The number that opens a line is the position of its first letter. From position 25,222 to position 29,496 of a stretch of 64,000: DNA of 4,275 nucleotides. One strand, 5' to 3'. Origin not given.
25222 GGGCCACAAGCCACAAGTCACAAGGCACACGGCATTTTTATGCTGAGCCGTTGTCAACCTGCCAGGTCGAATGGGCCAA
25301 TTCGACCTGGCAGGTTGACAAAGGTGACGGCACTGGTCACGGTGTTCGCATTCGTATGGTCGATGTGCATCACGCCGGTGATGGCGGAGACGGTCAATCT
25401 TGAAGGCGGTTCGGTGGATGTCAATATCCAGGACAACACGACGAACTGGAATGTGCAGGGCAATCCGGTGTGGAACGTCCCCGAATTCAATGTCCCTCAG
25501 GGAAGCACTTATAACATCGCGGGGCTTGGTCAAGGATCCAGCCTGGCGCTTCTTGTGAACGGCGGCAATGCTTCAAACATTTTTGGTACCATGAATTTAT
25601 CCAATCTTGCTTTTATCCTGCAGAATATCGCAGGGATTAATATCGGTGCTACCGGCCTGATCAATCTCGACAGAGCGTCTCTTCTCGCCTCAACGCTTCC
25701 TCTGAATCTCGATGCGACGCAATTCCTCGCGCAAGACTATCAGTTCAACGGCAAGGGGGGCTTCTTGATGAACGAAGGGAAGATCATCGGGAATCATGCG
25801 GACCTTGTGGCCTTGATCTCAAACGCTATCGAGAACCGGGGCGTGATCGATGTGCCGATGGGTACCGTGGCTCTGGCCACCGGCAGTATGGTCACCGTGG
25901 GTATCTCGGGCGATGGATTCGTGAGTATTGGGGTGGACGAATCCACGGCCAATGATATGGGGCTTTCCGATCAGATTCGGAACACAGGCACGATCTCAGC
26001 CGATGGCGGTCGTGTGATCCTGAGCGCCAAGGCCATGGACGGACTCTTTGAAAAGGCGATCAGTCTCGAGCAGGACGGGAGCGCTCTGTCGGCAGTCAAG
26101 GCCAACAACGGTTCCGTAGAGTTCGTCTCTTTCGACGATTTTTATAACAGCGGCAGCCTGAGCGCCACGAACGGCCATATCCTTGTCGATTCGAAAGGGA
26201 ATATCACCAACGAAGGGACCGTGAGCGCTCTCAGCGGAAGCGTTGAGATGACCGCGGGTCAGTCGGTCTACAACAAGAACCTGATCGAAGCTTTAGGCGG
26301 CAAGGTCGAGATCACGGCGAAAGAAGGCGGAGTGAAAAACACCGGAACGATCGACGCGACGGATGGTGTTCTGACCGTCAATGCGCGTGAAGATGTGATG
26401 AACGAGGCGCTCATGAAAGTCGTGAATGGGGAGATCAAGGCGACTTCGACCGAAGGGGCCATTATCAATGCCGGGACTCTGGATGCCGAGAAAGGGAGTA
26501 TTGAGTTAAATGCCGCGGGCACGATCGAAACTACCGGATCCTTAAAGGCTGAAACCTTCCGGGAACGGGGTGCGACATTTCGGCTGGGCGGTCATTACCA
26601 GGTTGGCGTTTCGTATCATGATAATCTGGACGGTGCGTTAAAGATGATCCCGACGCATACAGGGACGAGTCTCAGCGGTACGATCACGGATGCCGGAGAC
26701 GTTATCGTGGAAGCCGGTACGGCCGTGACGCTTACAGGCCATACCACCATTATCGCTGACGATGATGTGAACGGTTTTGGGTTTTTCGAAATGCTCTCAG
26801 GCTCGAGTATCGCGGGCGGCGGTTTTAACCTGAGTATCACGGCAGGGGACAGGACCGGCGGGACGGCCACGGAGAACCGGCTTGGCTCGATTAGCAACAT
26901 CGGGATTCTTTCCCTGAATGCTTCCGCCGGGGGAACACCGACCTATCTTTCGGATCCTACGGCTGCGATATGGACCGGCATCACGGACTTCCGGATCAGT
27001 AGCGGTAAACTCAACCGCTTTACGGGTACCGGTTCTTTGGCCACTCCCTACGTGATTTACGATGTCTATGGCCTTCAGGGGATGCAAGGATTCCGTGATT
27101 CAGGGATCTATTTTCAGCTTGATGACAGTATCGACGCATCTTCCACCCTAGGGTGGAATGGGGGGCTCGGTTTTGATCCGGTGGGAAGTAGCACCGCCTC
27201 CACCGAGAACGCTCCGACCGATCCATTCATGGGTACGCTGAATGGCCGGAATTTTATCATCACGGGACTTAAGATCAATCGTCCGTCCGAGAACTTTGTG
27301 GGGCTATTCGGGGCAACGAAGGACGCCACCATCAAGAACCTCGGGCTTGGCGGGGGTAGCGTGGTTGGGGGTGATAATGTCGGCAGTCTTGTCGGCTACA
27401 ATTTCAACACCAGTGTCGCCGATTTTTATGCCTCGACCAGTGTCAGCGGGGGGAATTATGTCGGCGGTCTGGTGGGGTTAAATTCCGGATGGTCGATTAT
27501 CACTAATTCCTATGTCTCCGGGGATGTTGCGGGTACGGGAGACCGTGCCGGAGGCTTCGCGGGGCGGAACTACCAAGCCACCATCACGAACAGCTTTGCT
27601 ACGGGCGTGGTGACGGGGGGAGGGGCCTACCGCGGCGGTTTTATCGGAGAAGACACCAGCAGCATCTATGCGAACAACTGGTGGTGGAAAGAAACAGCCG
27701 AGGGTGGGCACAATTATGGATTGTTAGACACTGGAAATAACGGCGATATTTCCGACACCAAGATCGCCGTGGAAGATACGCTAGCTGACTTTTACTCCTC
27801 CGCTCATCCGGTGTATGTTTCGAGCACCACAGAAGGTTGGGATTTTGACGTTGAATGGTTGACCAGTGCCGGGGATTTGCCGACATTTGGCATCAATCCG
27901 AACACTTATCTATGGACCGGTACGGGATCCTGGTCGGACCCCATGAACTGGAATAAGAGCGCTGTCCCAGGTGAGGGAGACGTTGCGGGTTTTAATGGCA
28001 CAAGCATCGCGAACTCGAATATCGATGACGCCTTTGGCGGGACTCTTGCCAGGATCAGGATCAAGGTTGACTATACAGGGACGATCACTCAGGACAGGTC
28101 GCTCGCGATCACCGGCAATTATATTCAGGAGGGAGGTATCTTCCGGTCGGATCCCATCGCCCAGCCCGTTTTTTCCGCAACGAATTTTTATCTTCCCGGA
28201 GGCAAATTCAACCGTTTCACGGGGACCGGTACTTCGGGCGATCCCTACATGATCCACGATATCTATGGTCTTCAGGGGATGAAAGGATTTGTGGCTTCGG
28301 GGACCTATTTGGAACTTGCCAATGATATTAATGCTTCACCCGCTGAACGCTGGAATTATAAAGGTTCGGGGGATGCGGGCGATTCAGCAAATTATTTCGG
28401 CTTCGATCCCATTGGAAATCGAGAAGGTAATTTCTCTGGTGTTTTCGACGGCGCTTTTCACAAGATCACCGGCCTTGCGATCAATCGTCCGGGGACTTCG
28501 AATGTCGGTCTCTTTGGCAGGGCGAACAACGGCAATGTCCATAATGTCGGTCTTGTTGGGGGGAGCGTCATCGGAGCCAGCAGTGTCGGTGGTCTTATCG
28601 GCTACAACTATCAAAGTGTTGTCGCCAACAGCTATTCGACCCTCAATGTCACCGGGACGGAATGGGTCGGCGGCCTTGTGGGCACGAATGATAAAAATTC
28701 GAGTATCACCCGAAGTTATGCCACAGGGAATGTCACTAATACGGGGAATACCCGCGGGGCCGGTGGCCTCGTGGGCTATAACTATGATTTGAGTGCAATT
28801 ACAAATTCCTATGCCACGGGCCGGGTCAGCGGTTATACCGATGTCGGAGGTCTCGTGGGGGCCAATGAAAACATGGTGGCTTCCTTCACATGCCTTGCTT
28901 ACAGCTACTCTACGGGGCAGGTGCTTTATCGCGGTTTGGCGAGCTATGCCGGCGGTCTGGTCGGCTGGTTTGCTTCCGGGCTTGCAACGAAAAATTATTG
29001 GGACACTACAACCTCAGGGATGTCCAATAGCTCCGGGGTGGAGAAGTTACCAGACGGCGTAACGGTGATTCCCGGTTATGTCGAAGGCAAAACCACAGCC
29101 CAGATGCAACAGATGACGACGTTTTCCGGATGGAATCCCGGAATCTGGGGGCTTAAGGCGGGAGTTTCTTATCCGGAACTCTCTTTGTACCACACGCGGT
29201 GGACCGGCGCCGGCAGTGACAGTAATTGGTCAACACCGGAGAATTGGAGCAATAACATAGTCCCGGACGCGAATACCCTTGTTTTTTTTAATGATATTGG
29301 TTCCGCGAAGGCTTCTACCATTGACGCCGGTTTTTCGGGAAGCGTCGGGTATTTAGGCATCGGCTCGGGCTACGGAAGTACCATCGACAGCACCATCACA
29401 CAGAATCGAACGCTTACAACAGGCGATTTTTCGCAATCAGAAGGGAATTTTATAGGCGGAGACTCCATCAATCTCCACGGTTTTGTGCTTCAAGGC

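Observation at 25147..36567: Giant 3806-aa TpsA/filamentous-hemagglutinin-like protein with GLUG modules and no TpsB partner in the window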

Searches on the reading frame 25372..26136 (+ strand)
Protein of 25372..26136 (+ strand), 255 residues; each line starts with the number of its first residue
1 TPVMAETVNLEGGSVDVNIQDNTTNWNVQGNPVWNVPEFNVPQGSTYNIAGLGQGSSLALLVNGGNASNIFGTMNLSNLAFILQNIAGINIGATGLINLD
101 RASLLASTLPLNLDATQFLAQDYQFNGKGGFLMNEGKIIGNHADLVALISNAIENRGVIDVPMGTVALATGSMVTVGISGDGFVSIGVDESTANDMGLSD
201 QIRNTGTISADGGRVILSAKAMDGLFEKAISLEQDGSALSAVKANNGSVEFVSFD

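Call 80: search_protein_representatives(protein=window:25372-26136:+)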
Query: 255 residues. Proteins with E-value up to 0.001 (for the whole library): 4056; up to 1e-10: 1351; up to 1e-30: 24. The best 150 are listed.
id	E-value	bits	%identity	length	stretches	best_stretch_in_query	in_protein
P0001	1.6e-131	453.7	86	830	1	4-254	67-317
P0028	1.8e-118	410.9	74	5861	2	1-253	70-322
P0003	7.1e-116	402.4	67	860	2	1-255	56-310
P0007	8.8e-112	389.0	79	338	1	1-231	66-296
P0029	9.8e-112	388.9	73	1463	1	1-255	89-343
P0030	1.7e-111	388.1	74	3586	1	1-253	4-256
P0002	1.7e-111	388.1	63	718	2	1-255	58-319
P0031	4.8e-111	386.6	74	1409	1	4-253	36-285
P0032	7.0e-111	386.1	59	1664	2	1-253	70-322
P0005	1.7e-108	378.3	72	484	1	1-253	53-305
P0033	5.2e-108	376.7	72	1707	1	1-253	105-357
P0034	7.2e-108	376.2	58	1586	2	4-255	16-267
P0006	1.7e-106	371.7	71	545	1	1-253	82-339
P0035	4.1e-104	363.9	70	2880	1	4-253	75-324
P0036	3.4e-103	360.9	69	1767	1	1-253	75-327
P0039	4.9e-93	327.7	63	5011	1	2-253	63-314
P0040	3.0e-92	325.1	64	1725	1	4-253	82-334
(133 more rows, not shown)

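Call 88: find_encoding_contigs(protein=P0030, flank=10000, max_places=1)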
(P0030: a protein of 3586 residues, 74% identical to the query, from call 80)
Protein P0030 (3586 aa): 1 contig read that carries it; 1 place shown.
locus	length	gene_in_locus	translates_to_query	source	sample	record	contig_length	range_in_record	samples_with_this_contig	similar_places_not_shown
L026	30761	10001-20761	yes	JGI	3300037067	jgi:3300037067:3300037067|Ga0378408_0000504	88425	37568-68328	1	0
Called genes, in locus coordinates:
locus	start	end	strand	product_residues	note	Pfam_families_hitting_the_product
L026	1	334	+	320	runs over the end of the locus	PF01073:3Beta_HSD, PF01370:Epimerase, PF02719:Polysacc_synt_2, PF04321:RmlD_sub_bind, PF05368:NmrA, PF16363:GDP_Man_Dehyd, PF13460:NAD_binding_10, PF07993:NAD_binding_4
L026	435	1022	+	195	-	PF02525:Flavodoxin_2, PF03358:FMN_red (weak)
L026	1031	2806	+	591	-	-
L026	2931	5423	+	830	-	PF03065:Glyco_hydro_57, PF12055:DUF3536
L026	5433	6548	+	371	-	PF04230:PS_pyruv_trans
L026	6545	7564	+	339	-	PF13506:Glyco_transf_21, PF13641:Glyco_tranf_2_3, PF00535:Glycos_transf_2, PF10111:Glyco_tranf_2_2, PF13632:Glyco_trans_2_3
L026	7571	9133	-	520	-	PF00890:FAD_binding_2 (faint), PF01494:FAD_binding_3 (faint), PF01593:Amino_oxidase, PF13450:NAD_binding_8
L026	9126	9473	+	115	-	-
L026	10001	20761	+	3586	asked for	PF12951:PATR (weak), PF07581:Glug (faint), PF12951:PATR (weak), PF05342:Peptidase_M26_N (faint)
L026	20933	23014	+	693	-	PF02771:Acyl-CoA_dh_N, PF00441:Acyl-CoA_dh_1 (weak)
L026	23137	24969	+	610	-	PF21162:ETFQO_UQ-bd, PF12837:Fer4_6 (faint)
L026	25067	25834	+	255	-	PF03306:AAL_decarboxy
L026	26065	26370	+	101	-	PF04365:BrnT_toxin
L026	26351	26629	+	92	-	-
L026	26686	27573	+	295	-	PF01012:ETF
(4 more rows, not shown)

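Call 89: find_encoding_contigs(protein=P0028, flank=10000, max_places=1)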
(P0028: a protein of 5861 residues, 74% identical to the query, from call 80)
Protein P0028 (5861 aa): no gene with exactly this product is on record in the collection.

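Call 94: search_protein_families(library=pfam, proteins=[P0029, P0035, P0032, P0036, P0040], max_evalue=0.01)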
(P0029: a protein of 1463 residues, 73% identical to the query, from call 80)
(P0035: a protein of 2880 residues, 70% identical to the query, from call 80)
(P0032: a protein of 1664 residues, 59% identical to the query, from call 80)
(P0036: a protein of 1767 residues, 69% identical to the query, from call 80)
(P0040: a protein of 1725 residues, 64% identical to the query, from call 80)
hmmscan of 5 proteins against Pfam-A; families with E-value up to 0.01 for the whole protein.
P0029 (1463 aa): 2 families
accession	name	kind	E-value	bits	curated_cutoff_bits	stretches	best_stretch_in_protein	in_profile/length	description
PF07581.17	Glug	-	1e-25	88.7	20.5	3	993-1024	1-28/28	The GLUG motif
PF04773.18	FecR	-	1.5e-09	38.6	24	1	1371-1461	1-84/97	FecR protein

P0035 (2880 aa): 3 families
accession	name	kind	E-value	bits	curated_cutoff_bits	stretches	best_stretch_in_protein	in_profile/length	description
PF07581.17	Glug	-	5.3e-15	55.2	20.5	3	729-756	1-28/28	The GLUG motif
PF05342.19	Peptidase_M26_N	-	1.6e-11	44.4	27.7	2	1973-2084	147-250/250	M26 IgA1-specific Metallo-endopeptidase N-terminal region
PF04773.18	FecR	-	1.9e-08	35.1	24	1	2785-2876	1-85/97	FecR protein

P0032 (1664 aa): 5 families
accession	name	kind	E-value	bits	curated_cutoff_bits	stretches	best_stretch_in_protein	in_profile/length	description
PF25390.1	WD40_RLD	-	4.3e-161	536.7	150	3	591-898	31-354/363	RCC1-like domain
PF00415.24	RCC1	-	4.3e-126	411.8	21.7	12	1028-1075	1-50/50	Regulator of chromosome condensation (RCC1) repeat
PF13540.12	RCC1_2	-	1.7e-113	368.4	22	14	745-774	1-30/30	Regulator of chromosome condensation (RCC1) repeat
PF25384.1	Alsin_RLD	-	3.6e-31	109.3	100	3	813-881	243-313/405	Alsin RCC1-like domain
PF04773.18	FecR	-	1.5e-07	32.2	24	1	1572-1659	1-81/97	FecR protein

P0036 (1767 aa): 5 families
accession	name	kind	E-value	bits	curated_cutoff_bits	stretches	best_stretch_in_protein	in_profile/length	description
PF25390.1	WD40_RLD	-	2.5e-180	599.9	150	4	1017-1327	49-333/363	RCC1-like domain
PF00415.24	RCC1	-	1.9e-124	406.6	21.7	12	1190-1243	1-50/50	Regulator of chromosome condensation (RCC1) repeat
PF13540.12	RCC1_2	-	3.4e-118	383.3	22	13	730-759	1-30/30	Regulator of chromosome condensation (RCC1) repeat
PF25384.1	Alsin_RLD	-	1e-27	97.9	100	2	729-805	276-346/405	Alsin RCC1-like domain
PF04773.18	FecR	-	1.5e-07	32.2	24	1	1675-1761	1-80/97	FecR protein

P0040 (1725 aa): 5 families
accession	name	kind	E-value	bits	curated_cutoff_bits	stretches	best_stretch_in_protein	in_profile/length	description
PF25390.1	WD40_RLD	-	2.1e-139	465.3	150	5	728-952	37-273/363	RCC1-like domain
PF00415.24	RCC1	-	1.6e-111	365.2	21.7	10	893-940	1-50/50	Regulator of chromosome condensation (RCC1) repeat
PF13540.12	RCC1_2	-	3.2e-102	332.5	22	12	877-906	1-30/30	Regulator of chromosome condensation (RCC1) repeat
PF25384.1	Alsin_RLD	-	2.1e-22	80.4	100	1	830-921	226-319/405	Alsin RCC1-like domain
PF04773.18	FecR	-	2.7e-07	31.4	24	1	1633-1723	1-84/97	FecR protein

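Call 95: find_encoding_contigs(protein=P0039, flank=10000, max_places=2)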
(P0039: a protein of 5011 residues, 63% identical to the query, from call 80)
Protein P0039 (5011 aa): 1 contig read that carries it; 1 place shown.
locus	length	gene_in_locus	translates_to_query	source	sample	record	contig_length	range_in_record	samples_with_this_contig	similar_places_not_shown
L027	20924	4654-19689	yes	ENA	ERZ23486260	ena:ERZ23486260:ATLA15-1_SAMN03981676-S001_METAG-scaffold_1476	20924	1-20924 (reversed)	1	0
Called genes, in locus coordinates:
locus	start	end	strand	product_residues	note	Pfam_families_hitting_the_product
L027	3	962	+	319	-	?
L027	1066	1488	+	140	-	PF13279:4HBT_2, PF03061:4HBT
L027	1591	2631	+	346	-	PF01210:NAD_Gly3P_dh_N, PF03807:F420_oxidored, PF07479:NAD_Gly3P_dh_C, PF20618:GPD_NAD_C_bact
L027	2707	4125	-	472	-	PF03349:Toluene_X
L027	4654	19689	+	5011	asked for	PF12768:Rax2, PF04773:FecR (weak)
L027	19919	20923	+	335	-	?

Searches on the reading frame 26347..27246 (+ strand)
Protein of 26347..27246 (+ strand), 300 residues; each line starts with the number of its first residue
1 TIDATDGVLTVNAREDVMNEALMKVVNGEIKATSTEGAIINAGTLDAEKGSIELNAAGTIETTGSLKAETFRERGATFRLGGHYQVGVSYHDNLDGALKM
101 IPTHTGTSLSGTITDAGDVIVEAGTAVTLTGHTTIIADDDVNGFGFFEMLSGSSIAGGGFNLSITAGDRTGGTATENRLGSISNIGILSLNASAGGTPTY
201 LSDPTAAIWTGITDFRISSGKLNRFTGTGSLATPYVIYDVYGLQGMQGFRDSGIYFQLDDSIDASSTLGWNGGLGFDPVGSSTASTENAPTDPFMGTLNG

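Call 6: search_protein_families(library=pfam, proteins=[window:26347-27246:+], max_evalue=10)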
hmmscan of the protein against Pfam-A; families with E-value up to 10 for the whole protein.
window:26347-27246:+ (300 aa): 2 families
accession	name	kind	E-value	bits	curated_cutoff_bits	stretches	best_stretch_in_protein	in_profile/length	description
PF01910.22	Thiamine_BP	-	0.059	13.8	24.9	1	98-137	3-43/92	Thiamine-binding protein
PF23927.1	DUF7265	-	0.063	13.9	24.6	1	4-39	44-78/109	Domain of unknown function (DUF7265)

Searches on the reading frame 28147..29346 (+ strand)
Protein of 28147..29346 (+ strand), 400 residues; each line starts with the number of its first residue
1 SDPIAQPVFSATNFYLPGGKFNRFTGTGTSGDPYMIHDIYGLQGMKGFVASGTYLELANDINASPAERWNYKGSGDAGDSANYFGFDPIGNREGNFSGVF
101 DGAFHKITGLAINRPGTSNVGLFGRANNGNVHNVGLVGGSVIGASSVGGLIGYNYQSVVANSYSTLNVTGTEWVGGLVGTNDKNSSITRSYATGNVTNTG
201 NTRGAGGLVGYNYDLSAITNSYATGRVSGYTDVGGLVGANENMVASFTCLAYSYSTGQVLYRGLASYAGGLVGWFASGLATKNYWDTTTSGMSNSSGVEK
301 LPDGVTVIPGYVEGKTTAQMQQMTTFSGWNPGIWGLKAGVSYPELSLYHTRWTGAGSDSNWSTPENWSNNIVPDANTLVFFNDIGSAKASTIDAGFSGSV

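Call 50: search_solved_structures(query=window:28147-29346:+, max_evalue=1, show_alignments=2)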
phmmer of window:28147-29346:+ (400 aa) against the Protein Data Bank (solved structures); distinct sequences matched with E-value up to 1: 8.
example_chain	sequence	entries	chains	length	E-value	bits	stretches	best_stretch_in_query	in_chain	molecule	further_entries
6xjb_A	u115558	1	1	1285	0.00064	22.2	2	101-238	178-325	Immunoglobulin A1 protease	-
7jgj_A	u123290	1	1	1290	0.00065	22.2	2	101-238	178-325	Immunoglobulin A1 protease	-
6xja_P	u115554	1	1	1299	0.00065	22.2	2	101-238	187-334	Immunoglobulin A1 protease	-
7uvl_P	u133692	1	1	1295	0.015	17.8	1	137-222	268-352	LPXTG-motif cell wall anchor domain protein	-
7uvk_A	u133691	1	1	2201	0.046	16.1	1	137-222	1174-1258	IgA1 Protease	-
6jd9_A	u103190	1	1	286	0.16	14.3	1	173-251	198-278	Alpha/beta hydrolase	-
3w9u_A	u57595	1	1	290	0.2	14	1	173-251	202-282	Putative lipase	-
4gw3_A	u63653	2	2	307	0.22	13.9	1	173-251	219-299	Putative lipase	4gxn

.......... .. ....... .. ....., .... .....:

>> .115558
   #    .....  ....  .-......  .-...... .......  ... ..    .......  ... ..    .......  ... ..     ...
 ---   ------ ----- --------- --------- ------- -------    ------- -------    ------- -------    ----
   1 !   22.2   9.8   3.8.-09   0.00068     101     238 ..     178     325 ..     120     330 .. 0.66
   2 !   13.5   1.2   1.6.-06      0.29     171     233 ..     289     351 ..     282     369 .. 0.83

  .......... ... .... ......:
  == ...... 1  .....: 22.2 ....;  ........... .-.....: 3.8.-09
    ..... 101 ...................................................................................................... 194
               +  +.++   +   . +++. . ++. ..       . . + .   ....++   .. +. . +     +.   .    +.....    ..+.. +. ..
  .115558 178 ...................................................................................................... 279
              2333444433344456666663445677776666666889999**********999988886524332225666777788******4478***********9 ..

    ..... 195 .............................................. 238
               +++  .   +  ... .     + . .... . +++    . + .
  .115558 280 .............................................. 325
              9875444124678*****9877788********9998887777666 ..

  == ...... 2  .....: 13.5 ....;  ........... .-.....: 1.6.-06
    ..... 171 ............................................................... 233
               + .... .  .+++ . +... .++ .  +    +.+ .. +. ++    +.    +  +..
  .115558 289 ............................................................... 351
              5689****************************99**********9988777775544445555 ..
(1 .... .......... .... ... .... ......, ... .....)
